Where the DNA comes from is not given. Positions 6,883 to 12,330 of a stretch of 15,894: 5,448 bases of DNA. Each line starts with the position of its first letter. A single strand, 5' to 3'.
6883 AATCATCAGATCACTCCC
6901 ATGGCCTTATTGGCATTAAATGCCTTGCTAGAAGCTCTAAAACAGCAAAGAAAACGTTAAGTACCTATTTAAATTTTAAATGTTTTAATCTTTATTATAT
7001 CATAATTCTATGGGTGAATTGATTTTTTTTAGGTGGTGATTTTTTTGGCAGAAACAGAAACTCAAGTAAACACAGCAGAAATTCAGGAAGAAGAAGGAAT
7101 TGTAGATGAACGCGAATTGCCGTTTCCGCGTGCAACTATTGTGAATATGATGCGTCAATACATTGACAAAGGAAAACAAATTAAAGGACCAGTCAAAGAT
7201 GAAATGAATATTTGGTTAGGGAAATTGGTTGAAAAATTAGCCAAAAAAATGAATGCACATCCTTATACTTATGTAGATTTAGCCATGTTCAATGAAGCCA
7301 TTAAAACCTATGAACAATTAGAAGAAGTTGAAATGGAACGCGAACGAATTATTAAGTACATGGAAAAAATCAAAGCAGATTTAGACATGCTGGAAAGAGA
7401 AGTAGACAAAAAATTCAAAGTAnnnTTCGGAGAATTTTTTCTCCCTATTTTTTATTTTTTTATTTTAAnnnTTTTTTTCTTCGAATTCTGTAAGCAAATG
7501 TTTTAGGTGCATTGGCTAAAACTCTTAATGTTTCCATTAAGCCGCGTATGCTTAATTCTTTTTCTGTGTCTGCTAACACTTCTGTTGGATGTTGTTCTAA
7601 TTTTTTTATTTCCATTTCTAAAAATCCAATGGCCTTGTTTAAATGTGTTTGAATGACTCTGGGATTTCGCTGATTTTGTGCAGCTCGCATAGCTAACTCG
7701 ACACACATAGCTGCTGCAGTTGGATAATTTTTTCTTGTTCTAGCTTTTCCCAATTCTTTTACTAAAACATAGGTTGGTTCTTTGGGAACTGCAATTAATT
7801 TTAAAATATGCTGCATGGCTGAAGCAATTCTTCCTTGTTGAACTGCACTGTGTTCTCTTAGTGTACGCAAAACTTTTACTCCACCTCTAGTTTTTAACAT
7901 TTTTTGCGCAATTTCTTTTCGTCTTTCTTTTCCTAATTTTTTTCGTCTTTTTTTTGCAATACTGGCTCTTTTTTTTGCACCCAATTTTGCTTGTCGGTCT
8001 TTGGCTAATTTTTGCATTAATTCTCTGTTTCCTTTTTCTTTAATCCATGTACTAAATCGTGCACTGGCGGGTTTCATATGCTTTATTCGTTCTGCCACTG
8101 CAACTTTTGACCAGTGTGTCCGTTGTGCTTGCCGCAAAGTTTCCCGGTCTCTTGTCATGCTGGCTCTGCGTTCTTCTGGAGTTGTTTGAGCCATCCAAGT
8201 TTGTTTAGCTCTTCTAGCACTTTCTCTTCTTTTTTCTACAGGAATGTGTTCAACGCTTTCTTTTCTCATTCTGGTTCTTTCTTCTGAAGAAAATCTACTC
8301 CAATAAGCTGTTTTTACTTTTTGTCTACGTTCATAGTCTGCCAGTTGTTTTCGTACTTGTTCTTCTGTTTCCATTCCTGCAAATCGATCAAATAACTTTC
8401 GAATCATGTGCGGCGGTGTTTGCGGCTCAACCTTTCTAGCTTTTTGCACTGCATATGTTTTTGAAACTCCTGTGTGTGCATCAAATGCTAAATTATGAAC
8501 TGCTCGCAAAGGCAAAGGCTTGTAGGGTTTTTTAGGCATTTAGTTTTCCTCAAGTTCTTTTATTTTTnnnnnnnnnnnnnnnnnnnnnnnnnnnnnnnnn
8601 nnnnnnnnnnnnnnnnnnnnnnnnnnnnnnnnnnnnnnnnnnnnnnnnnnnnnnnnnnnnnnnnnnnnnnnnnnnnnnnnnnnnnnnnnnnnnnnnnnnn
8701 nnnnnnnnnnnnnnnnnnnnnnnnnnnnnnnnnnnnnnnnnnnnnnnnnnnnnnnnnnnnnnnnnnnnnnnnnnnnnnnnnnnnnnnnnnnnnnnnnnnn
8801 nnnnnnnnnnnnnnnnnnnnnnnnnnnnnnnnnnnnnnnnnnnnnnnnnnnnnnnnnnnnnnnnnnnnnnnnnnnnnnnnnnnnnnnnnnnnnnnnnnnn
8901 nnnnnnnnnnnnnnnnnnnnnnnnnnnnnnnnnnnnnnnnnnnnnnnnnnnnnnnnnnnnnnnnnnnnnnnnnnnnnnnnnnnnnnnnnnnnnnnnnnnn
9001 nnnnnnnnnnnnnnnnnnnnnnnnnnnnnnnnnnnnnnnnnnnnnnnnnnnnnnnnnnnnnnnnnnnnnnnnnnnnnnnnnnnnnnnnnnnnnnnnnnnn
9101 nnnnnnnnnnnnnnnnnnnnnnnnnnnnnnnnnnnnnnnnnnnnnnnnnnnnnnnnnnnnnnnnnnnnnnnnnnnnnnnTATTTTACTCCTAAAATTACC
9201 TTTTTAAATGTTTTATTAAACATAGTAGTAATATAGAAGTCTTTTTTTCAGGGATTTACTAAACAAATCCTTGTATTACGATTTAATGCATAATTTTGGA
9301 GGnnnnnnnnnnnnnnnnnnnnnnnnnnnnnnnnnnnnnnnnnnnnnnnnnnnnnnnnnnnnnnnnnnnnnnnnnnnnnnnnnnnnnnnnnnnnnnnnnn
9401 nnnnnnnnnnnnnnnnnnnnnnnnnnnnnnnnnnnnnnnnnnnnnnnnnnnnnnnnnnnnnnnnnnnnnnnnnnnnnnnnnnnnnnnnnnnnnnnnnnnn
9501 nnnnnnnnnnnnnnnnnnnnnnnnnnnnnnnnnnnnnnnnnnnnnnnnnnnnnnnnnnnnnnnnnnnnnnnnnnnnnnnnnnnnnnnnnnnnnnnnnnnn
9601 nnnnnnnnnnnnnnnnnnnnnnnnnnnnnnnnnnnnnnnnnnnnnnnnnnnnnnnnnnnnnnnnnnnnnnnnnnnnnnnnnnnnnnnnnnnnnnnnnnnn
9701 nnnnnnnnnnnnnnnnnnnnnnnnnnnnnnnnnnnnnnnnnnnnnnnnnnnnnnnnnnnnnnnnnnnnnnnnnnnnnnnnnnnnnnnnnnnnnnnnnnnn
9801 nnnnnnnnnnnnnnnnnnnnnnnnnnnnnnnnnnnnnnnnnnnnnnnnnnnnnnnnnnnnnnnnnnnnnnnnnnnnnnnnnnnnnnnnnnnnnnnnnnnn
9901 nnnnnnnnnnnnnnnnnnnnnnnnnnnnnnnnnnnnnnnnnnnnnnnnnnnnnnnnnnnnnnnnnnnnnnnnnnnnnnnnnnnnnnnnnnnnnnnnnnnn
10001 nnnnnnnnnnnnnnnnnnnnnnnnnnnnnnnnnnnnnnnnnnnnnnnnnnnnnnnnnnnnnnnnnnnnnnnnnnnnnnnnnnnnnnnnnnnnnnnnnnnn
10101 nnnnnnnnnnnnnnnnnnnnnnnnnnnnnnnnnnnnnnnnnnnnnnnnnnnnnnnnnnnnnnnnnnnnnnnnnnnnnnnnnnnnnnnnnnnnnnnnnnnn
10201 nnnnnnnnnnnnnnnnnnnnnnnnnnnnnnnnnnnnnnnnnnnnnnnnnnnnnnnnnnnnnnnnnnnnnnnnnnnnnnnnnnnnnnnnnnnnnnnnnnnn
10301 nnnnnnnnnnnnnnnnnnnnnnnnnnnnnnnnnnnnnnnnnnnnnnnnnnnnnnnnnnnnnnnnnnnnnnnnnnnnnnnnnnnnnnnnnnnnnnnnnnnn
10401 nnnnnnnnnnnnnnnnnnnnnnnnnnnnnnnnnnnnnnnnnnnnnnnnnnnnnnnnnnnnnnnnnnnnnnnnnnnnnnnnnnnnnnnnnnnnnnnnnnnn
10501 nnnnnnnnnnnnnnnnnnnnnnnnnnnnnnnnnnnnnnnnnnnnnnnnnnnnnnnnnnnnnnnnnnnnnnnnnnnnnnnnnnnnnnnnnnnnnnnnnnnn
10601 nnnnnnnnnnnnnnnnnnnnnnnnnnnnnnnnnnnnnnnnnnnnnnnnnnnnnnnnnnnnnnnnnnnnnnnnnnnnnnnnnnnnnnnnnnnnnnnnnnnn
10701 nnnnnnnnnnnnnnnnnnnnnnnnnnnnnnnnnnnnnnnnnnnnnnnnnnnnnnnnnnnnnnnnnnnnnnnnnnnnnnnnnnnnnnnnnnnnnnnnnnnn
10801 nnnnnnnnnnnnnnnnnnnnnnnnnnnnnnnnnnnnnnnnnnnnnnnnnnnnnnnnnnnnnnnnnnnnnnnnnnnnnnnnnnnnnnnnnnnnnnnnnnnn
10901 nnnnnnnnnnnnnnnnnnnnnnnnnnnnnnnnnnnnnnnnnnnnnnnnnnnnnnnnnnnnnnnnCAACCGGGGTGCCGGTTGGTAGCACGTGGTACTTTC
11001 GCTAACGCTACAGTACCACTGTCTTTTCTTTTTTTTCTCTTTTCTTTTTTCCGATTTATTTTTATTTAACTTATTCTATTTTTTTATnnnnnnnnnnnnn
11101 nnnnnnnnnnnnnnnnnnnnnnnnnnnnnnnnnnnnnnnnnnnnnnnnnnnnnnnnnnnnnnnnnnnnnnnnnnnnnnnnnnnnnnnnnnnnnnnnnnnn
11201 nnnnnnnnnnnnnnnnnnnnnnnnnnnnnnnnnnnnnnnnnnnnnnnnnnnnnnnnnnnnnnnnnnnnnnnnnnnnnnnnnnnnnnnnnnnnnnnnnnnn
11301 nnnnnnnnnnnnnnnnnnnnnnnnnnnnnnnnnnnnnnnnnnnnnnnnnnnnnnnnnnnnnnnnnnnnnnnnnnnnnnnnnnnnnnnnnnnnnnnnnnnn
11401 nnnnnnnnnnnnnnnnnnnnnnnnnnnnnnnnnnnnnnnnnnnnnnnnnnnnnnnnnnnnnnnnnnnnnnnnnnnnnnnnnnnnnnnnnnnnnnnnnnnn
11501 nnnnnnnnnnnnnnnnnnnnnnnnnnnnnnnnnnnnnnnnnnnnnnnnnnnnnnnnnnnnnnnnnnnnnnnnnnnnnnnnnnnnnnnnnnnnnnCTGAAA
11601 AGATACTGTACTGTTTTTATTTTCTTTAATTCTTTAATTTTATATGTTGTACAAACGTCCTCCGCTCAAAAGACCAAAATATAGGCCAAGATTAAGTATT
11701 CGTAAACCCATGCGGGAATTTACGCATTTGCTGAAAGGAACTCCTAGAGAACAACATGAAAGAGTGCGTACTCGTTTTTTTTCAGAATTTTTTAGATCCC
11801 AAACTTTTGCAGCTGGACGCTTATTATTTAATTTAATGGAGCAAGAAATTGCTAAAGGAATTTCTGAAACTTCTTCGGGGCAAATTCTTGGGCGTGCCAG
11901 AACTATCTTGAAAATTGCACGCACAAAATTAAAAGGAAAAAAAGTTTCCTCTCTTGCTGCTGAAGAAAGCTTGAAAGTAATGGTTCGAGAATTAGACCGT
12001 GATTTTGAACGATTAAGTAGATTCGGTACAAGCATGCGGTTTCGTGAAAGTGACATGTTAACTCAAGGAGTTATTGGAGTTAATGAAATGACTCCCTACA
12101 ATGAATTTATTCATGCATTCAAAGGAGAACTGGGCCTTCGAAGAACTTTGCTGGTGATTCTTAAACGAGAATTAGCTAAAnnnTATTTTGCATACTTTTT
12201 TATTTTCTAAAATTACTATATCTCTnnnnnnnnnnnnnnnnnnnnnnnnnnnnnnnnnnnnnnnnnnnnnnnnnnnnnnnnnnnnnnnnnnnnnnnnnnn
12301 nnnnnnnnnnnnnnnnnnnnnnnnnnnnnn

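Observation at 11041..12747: Tandem triplet of diverged Arg-rich paralogs, each with its own equally spaced A/T box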

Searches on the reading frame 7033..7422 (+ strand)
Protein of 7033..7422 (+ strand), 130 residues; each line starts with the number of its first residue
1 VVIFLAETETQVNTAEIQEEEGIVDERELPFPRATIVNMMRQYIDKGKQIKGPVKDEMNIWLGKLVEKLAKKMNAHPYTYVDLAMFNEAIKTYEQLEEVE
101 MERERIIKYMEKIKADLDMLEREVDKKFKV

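Call 7: search_protein_families(library=pfam, proteins=[window:7033-7422:+], max_evalue=1)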
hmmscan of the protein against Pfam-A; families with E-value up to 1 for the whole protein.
window:7033-7422:+ (130 aa): 1 family
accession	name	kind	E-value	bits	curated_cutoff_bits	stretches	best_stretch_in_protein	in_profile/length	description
PF22930.1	PDXDC1-like_cen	-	0.11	13.1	25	1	50-120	43-113/117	PDXDC1-like central domain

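Call 8: search_protein_families(library=ncbifam, proteins=[window:7033-7422:+], max_evalue=1)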
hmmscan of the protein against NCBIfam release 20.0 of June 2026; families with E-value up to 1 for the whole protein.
window:7033-7422:+ (130 aa): 1 family
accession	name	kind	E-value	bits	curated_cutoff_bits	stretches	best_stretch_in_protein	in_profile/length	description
NF006721.0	PRK09259.1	equivalog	0.15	10.6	557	1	38-125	310-396/574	oxalyl-CoA decarboxylase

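Call 62: search_solved_structures(query=window:7033-7422:+, max_evalue=1)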
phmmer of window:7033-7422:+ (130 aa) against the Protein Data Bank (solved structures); distinct sequences matched with E-value up to 1: 1.
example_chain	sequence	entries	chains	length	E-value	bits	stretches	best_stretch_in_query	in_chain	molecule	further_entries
6wjv_4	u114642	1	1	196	0.058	16.7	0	13-45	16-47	DNA polymerase epsilon subunit D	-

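Call 65: search_solved_structures(query=A4, max_evalue=1)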
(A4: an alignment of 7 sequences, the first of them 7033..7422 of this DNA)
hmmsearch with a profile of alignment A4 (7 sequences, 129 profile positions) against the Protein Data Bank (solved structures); distinct sequences matched with E-value up to 1: 3.
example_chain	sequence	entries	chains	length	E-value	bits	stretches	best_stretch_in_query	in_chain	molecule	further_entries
6q45_G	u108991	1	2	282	0.01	19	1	10-82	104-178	ATP synthase gamma chain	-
6htl_A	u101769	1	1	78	0.45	13.7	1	74-119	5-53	Phosphoprotein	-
6j5i_S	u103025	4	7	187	0.66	13.2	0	80-123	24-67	ATP synthase subunit O, mitochondrial | ATP synthase peripheral stalk subunit OSCP, mitochondrial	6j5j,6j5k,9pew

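Call 66: search_protein_families(library=pfam, alignment_id=A4, max_evalue=1)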
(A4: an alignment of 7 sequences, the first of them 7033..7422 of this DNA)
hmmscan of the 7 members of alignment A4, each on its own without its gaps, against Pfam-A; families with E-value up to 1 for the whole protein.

A. member 1, window:7033-7422:+ (130 aa): 1 family
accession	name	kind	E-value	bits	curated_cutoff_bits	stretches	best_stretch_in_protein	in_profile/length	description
PF22930.1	PDXDC1-like_cen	-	0.11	13.1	25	1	50-120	43-113/117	PDXDC1-like central domain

B. families by the number of members that match (of 7 scanned): 15 families
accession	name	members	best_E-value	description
PF00808.29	CBFD_NFYB_HMF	3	0.00023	Histone-like transcription factor (CBF/NF-Y) and archaeal histone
PF22466.2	PSF3_N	3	0.00073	PSF3 N-terminal domain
PF04977.20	DivIC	2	0.031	Septum formation initiator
PF24094.1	DEATH_SH3BP4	2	0.061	SH3BP4, DEATH domain-like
PF09432.15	THP2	1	0.0053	Tho complex subunit THP2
PF25725.1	crAss_CARG1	1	0.0093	Crassvirus cargo protein 1 domain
PF03568.22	Peptidase_C50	1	0.014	Peptidase family C50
PF20463.3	PDH_C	1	0.02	Prephenate dehydrogenase, dimerization domain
PF07743.18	HSCB_C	1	0.04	HSCB C-terminal oligomerisation domain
PF02636.23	Methyltransf_28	1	0.095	Putative S-adenosyl-L-methionine-dependent methyltransferase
PF22930.1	PDXDC1-like_cen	1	0.11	PDXDC1-like central domain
PF13529.12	Peptidase_C39_2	1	0.12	Peptidase_C39 like family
PF08797.16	HIRAN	1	0.17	HIRAN domain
PF11831.13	Myb_Cef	1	0.34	pre-mRNA splicing factor component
PF03961.19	FapA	1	0.41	Flagellar Assembly Protein A beta solenoid domain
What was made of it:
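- On Archaeal histone / histone-fold (PF00808): The neighbouring o130 family does hit in 3 of 7 members (best E 2.3e-4; call 66).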

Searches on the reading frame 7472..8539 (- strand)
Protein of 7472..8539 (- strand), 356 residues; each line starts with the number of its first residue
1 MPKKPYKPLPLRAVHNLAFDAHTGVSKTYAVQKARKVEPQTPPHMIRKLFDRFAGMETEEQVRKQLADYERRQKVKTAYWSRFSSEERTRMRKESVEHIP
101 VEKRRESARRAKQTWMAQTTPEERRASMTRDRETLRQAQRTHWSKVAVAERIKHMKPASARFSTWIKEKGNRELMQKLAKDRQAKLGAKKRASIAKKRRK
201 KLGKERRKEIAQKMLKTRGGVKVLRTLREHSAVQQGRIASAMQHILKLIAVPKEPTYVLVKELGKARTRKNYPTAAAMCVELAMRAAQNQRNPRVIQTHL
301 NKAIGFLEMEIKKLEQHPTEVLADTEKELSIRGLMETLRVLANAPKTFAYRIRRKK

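Call 7: search_protein_families(library=pfam, proteins=[window:7472-8539:-], max_evalue=1)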
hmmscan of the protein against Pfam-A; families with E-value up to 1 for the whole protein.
window:7472-8539:- (356 aa): 2 families
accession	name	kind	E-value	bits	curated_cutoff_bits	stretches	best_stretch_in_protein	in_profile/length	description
PF12744.13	ATG19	-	0.047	13.4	25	1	47-113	9-72/246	Autophagy protein Atg19, Atg8-binding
PF04383.19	KilA-N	-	0.32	11.3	23.8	1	154-197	26-67/107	KilA-N domain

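Call 8: search_protein_families(library=ncbifam, proteins=[window:7472-8539:-], max_evalue=1)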
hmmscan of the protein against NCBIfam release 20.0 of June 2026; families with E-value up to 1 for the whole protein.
window:7472-8539:- (356 aa): 0 families

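Call 34: search_protein_families(library=phrogs, proteins=[window:7472-8539:-], max_evalue=1)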
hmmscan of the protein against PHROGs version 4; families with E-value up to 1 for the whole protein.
window:7472-8539:- (356 aa): 3 families
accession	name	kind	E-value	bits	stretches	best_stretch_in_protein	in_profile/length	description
phrog_1636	-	unknown function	0.058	14.2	1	134-208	41-117/156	-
phrog_14025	-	unknown function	0.11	13.8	0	59-107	7-55/98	-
phrog_295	-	tail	0.47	10.2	1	74-272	84-261/794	tail fiber protein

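Call 35: search_protein_families(library=padloc, proteins=[window:7472-8539:-], max_evalue=1)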
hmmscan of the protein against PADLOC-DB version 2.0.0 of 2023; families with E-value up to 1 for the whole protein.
window:7472-8539:- (356 aa): 1 family
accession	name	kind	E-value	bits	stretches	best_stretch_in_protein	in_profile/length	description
PDLC03585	REase_II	-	0.017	12.6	1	296-345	35-85/274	Type II restriction enzyme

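Call 48: find_homologous_proteins(query=window:7472-8539:-, max_evalue=0.01)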
Query window:7472-8539:- (356 aa): 2 proteins with E <= 0.01 among 3247 candidates.
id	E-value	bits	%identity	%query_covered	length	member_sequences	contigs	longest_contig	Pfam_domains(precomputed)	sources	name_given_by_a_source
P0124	1.1e-221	753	100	100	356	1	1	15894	-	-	-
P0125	3.7e-119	416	57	100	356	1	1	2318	-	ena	-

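Call 49: find_encoding_contigs(protein=P0125, flank=5000, max_places=4)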
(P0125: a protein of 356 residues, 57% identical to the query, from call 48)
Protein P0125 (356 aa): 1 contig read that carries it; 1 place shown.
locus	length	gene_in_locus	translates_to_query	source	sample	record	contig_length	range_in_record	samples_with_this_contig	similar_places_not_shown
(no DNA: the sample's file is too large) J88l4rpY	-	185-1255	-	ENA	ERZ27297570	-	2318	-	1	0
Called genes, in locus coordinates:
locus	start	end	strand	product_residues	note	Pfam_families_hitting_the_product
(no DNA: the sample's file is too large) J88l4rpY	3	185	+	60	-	?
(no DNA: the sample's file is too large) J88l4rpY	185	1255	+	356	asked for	-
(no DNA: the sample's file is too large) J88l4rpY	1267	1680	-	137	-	-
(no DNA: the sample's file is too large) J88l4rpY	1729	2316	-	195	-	?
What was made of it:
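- Tried and rejected: One 2.3-kb ENA contig was found, but its DNA was not retrievable and it does not reach the thermosome junction (calls 48, 49).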

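Call 71: find_related_loci(query=window:7472-8539:-, collection=genome_contigs, flank=10000)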
Query window:7472-8539:- (356 aa) in genome_contigs; peptide patterns used: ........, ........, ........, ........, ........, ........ (x = any residue, [..] = any of these).
96 stretches matched a pattern, but none encodes a relative of the query by tblastn (E <= 1e-3).

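Call 72: find_related_loci(query=window:7472-8539:-, collection=metagenome_contigs, flank=10000)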
Query window:7472-8539:- (356 aa) in metagenome_contigs; peptide patterns used: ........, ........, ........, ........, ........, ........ (x = any residue, [..] = any of these).
201 stretches matched a pattern, but none encodes a relative of the query by tblastn (E <= 1e-3).
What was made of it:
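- Tried and rejected: Genome and metagenome scans with o356 found nothing (calls 71, 72).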

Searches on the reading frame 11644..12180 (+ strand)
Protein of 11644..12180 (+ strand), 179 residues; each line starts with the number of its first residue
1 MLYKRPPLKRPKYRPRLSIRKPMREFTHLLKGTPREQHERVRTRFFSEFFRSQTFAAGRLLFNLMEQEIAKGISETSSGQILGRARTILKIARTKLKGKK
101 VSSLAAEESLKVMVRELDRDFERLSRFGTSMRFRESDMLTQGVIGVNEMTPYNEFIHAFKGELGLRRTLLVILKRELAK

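Call 7: search_protein_families(library=pfam, proteins=[window:11644-12180:+], max_evalue=1)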
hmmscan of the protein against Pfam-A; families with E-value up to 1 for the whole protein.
window:11644-12180:+ (179 aa): 0 families

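Call 8: search_protein_families(library=ncbifam, proteins=[window:11644-12180:+], max_evalue=1)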
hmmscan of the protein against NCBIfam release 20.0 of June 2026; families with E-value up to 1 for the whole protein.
window:11644-12180:+ (179 aa): 0 families

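Call 34: search_protein_families(library=phrogs, proteins=[window:11644-12180:+], max_evalue=1)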
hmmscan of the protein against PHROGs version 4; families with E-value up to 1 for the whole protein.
window:11644-12180:+ (179 aa): 1 family
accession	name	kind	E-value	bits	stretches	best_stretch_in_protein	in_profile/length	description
phrog_4110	-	unknown function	0.35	12.1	1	74-102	4-32/60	-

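Call 35: search_protein_families(library=padloc, proteins=[window:11644-12180:+], max_evalue=1)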
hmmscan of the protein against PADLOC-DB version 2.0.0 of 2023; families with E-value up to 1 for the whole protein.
window:11644-12180:+ (179 aa): 0 families

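Call 63: search_solved_structures(query=window:11644-12180:+, max_evalue=10)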
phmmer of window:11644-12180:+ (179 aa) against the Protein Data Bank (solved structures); distinct sequences matched with E-value up to 10: 3.
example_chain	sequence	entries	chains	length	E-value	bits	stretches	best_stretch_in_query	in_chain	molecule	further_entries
6ghf_B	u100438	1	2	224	0.38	13.9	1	33-79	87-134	PvGmGSTUG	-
3agk_A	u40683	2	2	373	0.64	13.1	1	16-77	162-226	Peptide chain release factor subunit 1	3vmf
5lxv_B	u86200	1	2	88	1.1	12.4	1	126-162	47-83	Carbohydrate-binding protein WP_009985128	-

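Call 77: search_dna_similar(query=window:11644-12180:+, collection=phages, mode=protein, max_evalue=0.1, max_rows=5)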
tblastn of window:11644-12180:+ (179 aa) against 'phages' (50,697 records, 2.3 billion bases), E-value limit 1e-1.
No match.

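Call 78: search_dna_similar(query=window:11644-12180:+, collection=plasmids, mode=protein, max_evalue=0.1, max_rows=5)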
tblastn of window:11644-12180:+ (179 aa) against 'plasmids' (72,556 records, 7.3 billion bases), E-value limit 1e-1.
No match.
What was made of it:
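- Tried and rejected: tblastn against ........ and PLSDB (calls 77, 78).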
